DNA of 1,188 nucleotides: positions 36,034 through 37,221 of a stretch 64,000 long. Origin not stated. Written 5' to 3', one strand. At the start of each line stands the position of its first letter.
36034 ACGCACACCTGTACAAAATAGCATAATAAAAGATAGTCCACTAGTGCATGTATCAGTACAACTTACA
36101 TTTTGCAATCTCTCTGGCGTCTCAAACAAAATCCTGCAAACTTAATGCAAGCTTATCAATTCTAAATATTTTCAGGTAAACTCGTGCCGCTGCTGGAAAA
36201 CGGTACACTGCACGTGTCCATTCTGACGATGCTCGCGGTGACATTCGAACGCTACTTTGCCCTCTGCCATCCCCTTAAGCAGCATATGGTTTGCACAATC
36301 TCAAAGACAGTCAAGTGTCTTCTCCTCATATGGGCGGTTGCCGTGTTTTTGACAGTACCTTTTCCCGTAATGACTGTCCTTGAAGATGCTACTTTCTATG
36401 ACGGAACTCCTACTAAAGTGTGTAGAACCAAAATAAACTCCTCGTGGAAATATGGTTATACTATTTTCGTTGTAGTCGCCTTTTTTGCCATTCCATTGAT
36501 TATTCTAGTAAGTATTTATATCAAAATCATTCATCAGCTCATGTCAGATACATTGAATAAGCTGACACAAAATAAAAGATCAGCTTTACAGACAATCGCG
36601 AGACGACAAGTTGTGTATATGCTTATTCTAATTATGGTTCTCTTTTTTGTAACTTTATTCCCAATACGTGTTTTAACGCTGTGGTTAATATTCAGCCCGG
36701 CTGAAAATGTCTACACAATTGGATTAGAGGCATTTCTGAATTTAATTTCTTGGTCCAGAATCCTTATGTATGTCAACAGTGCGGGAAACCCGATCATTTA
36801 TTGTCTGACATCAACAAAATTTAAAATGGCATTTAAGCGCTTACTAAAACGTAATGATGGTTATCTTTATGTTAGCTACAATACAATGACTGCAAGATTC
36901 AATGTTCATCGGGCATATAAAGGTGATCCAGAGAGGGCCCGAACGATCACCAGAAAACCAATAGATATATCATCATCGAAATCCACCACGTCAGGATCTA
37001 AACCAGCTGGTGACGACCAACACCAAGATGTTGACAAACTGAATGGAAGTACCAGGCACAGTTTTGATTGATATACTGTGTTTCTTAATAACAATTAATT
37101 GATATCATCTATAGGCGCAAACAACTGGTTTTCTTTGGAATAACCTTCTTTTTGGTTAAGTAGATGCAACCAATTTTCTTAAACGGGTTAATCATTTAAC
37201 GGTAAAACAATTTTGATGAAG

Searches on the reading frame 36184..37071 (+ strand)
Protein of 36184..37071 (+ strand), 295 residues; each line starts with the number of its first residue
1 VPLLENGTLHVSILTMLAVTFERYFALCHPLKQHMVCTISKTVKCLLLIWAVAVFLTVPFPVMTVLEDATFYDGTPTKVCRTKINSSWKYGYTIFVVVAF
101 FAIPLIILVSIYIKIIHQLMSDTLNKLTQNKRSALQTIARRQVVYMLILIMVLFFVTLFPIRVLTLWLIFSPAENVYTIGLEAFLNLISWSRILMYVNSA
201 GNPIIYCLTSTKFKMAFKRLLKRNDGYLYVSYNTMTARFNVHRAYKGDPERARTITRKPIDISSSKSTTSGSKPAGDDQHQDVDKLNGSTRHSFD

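Call 8: search_protein_families(library=pfam, proteins=[window:36184-37071:+], max_evalue=0.01)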
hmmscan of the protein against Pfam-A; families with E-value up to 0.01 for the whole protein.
window:36184-37071:+ (295 aa): 3 families
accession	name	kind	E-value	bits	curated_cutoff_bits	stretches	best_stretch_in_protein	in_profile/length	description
PF00001.26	7tm_1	-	8.5e-30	104.5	30.5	1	9-206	69-260/260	7 transmembrane receptor (rhodopsin family)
PF10328.15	7TM_GPCR_Srx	-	0.00015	21.9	23.8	1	5-164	74-239/263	Serpentine type 7TM GPCR chemoreceptor Srx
PF13853.12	7tm_4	-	0.006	16.8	27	0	15-177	84-239/280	Olfactory receptor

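Call 24: find_homologous_proteins(query=window:36184-37071:+)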
Query window:36184-37071:+ (295 aa): 49 proteins with E <= 0.001 among 681 candidates.
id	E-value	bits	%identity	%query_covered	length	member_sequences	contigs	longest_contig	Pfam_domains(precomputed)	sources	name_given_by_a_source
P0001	6.6e-183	625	97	100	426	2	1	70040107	PF10328.16,PF00001.27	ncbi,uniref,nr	ncbi:OX2R-like protein [Mya arenaria]|uniref:OX2R-like protein n=1 Tax=Mya arenaria TaxID=6604 RepID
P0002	2.1e-94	334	56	95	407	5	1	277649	PF10328.16,PF00001.27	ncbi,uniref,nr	ncbi:QRFP-like peptide receptor [Ruditapes philippinarum]|uniref:QRFP-like peptide receptor n=1 Tax=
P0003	3.4e-93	330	58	93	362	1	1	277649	PF00001.27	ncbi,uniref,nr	ncbi:QRFP-like peptide receptor [Ruditapes philippinarum]|uniref:QRFP-like peptide receptor n=1 Tax=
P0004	3.8e-93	330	55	96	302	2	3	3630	PF00001.27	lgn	-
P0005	3.5e-92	327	53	100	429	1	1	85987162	PF10328.16,PF00001.27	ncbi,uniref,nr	ncbi:QRFP-like peptide receptor [Mercenaria mercenaria]|uniref:QRFP-like peptide receptor n=1 Tax=Me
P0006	3.9e-91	324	66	77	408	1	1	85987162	PF10328.16,PF10320.16,PF00001.27,PF13853.13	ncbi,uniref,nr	ncbi:QRFP-like peptide receptor [Mercenaria mercenaria]|uniref:QRFP-like peptide receptor n=1 Tax=Me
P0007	1.8e-90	321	64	77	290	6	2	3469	PF00001.27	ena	-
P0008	2.8e-90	321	64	77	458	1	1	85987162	PF10328.16,PF10320.16,PF00001.27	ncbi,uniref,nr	ncbi:QRFP-like peptide receptor [Mercenaria mercenaria]|uniref:QRFP-like peptide receptor n=1 Tax=Me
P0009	1.1e-89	319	66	75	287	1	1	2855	PF10328.16,PF00001.27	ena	-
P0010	2.7e-88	314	57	90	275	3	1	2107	PF00001.27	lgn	-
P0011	3.5e-88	314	59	90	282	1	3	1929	PF00001.27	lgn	-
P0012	1.5e-87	312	62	82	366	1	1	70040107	PF00001.27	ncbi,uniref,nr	ncbi:TRFR-like protein [Mya arenaria]|uniref:TRFR-like protein n=1 Tax=Mya arenaria TaxID=6604 RepID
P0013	1.8e-87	311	60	82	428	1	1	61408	PF10324.16,PF10328.16,PF00001.27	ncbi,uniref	ncbi:QRFP-like peptide receptor, partial [Ruditapes philippinarum]|uniref:QRFP-like peptide receptor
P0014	4.3e-87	310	61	81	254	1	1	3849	PF00001.27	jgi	jgi:hypothetical protein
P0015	3.2e-86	307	66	76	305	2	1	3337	PF00001.27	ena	-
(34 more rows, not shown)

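Call 26: find_encoding_contigs(protein=P0001, flank=10000, max_places=3)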
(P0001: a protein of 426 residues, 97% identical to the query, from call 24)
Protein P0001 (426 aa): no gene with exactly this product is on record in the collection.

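Call 39: find_encoding_contigs(protein=P0012, flank=10000, max_places=3)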
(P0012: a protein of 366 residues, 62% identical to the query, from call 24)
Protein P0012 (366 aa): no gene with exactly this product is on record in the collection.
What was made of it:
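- On Satellite / satDNA-like tandem repeat: No Mya arenaria genome or reads were reachable (calls 26, 39).
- Genome-wide copy number, array-length distribution, chromosomal position and transcription are unknown, because no Mya arenaria genome could be reached with these tools (calls 26, 39).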

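Call 40: find_encoding_contigs(protein=P0004, flank=10000, max_places=3)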
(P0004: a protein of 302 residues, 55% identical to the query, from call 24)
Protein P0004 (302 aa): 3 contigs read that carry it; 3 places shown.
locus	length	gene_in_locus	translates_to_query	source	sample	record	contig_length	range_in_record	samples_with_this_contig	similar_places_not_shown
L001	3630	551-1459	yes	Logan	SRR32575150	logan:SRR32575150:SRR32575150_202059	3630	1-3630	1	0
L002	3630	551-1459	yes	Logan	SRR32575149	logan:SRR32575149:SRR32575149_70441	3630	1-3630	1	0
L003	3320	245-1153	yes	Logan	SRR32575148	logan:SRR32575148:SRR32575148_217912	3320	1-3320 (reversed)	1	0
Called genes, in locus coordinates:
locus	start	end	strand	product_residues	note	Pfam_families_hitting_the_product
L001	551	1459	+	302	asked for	PF00001:7tm_1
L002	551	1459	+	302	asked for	PF00001:7tm_1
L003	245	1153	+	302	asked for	PF00001:7tm_1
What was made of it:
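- Tried and rejected: The only locus fetched (P0004, call 40) is a short Logan contig of another GPCR and is of no use here.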
